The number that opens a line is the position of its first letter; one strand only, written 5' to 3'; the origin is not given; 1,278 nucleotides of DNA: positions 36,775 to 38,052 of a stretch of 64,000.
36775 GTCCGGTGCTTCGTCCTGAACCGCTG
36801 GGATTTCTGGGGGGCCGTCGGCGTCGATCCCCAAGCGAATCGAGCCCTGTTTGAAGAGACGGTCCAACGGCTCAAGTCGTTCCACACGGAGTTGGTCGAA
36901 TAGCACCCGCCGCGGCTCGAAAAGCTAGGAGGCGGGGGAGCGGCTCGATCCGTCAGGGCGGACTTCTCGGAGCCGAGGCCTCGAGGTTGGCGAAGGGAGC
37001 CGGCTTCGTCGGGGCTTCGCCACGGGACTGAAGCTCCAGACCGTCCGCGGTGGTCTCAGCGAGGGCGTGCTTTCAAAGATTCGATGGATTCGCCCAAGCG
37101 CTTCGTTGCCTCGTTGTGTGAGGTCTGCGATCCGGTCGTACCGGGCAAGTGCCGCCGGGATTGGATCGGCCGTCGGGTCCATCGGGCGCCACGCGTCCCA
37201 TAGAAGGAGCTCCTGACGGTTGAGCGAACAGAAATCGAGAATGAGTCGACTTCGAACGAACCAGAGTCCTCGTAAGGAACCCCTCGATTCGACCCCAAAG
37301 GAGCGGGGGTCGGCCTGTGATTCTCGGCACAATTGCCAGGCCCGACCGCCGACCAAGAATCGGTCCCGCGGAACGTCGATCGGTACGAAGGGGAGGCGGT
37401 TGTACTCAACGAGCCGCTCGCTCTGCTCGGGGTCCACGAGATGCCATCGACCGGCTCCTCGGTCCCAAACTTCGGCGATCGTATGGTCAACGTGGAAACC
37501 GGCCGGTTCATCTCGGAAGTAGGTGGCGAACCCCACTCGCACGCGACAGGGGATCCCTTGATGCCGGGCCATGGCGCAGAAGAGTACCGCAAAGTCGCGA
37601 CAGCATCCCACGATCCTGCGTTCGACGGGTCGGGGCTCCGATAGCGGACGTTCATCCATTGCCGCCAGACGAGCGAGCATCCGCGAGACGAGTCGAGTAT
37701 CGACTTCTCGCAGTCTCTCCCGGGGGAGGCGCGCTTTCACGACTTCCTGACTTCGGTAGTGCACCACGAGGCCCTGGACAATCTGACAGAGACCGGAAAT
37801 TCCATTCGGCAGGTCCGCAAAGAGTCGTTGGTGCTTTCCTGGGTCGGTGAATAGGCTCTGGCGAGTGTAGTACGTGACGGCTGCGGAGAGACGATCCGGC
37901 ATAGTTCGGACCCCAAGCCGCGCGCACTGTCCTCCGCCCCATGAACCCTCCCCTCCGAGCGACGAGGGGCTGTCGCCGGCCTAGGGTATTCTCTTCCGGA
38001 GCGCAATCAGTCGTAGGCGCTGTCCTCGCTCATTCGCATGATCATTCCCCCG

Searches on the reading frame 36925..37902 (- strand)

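Call 51: search_protein_families(library=pfam, proteins=[window:36925-37902:-], max_evalue=0.001)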
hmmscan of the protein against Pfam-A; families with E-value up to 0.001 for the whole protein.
window:36925-37902:- (325 aa): 1 family
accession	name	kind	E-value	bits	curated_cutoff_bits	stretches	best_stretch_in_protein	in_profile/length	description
PF01841.26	Transglut_core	-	1.6e-11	44.9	23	1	90-158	43-108/108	Transglutaminase-like superfamily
